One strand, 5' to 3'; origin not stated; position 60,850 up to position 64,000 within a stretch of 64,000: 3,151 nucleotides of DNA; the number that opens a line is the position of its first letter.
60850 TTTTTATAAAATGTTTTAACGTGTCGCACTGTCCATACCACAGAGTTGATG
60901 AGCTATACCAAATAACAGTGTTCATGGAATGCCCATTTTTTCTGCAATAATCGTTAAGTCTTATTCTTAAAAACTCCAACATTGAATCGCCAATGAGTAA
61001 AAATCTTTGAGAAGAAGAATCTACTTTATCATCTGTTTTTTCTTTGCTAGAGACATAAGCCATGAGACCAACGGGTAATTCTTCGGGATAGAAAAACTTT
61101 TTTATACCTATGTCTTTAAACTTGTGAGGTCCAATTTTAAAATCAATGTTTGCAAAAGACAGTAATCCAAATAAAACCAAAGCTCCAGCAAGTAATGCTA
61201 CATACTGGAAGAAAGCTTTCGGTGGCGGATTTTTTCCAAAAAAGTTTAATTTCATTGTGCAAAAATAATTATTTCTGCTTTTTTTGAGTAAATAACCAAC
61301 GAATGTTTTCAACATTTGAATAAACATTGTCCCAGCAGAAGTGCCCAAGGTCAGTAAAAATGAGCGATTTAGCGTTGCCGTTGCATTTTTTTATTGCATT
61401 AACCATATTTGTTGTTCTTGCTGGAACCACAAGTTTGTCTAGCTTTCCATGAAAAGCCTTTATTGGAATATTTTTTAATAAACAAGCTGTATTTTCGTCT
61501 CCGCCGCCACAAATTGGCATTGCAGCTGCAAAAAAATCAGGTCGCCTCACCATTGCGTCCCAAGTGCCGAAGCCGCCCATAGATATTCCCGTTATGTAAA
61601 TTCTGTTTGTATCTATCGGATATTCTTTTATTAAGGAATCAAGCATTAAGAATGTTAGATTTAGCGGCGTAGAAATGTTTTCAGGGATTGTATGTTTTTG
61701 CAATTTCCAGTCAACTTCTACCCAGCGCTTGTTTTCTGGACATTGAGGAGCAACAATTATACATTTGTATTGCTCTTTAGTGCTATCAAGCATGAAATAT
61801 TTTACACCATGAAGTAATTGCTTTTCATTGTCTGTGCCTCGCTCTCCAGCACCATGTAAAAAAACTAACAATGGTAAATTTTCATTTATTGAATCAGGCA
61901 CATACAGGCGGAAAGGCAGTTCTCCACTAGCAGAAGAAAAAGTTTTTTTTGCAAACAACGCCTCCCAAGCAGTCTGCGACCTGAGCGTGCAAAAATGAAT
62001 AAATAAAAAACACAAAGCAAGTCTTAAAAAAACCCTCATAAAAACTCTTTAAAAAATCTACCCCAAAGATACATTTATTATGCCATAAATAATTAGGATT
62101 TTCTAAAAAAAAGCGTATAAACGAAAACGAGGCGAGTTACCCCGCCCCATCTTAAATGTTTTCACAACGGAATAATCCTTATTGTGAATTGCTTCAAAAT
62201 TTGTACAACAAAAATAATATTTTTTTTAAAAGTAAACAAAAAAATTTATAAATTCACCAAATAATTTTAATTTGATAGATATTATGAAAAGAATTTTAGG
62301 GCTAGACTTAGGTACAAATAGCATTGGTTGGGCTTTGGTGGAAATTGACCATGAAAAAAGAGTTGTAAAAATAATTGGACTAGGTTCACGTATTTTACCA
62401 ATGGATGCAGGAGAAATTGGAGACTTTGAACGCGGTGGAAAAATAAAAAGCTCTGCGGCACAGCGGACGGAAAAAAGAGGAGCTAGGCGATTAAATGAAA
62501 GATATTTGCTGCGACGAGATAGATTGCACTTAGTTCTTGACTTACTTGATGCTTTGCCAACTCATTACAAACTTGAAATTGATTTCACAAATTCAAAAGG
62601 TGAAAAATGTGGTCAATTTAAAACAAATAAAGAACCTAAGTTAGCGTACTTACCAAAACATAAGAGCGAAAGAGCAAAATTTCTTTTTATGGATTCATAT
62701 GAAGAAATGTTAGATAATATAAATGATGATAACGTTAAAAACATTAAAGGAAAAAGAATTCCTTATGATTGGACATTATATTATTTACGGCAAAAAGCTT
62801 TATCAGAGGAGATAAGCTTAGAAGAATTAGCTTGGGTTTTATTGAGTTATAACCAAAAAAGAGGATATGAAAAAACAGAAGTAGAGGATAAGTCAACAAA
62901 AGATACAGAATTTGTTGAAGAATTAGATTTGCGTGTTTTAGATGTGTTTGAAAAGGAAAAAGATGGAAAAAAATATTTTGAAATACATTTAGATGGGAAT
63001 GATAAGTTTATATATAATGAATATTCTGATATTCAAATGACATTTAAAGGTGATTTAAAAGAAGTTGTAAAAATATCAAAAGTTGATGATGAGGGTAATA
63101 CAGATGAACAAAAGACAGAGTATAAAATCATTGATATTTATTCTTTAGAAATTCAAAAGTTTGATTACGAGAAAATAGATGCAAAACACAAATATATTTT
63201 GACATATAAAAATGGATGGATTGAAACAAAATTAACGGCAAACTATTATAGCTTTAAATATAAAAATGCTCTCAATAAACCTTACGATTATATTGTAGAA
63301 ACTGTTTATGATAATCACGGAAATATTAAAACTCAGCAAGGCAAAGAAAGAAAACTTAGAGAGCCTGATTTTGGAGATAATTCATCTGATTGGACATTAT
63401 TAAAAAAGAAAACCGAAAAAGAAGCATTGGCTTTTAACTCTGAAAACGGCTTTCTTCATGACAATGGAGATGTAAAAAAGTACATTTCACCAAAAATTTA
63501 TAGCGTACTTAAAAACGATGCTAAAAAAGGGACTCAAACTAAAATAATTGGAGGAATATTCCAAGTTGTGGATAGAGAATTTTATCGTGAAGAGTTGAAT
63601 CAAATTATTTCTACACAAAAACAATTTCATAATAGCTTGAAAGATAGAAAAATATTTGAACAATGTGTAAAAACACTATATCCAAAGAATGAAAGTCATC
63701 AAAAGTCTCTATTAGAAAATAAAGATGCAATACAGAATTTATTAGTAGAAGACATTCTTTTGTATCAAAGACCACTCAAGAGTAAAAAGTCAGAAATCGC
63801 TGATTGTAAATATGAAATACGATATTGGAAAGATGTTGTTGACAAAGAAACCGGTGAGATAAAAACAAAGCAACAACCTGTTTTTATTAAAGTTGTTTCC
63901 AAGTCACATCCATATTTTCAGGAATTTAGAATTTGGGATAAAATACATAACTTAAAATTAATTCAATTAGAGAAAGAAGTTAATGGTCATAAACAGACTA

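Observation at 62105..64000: Edge of a type II CRISPR-Cas locus: open-ended cas9 missing from the ORF track, plus a divergent tracrRNA candidate with its own promoter and terminator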

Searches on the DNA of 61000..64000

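Call 5: search_rna_families(source=window, start=61000, end=64000, threshold=evalue, max_evalue=10, show_alignments=3)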
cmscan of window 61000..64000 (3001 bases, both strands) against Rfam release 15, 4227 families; matches with E-value up to 10: 2.
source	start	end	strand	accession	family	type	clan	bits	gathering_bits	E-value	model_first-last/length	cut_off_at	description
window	61211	61317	+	RF01627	ceN36-1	Gene; snRNA; snoRNA; HACA-box;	-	21.5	48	0.97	1-130/130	no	Nematode snoRNA ceN36-1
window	61554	61613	+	RF00294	snoTBR17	Gene; snRNA; snoRNA; CD-box;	-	14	40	5.4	1-119/119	no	Small nucleolar RNA TBR17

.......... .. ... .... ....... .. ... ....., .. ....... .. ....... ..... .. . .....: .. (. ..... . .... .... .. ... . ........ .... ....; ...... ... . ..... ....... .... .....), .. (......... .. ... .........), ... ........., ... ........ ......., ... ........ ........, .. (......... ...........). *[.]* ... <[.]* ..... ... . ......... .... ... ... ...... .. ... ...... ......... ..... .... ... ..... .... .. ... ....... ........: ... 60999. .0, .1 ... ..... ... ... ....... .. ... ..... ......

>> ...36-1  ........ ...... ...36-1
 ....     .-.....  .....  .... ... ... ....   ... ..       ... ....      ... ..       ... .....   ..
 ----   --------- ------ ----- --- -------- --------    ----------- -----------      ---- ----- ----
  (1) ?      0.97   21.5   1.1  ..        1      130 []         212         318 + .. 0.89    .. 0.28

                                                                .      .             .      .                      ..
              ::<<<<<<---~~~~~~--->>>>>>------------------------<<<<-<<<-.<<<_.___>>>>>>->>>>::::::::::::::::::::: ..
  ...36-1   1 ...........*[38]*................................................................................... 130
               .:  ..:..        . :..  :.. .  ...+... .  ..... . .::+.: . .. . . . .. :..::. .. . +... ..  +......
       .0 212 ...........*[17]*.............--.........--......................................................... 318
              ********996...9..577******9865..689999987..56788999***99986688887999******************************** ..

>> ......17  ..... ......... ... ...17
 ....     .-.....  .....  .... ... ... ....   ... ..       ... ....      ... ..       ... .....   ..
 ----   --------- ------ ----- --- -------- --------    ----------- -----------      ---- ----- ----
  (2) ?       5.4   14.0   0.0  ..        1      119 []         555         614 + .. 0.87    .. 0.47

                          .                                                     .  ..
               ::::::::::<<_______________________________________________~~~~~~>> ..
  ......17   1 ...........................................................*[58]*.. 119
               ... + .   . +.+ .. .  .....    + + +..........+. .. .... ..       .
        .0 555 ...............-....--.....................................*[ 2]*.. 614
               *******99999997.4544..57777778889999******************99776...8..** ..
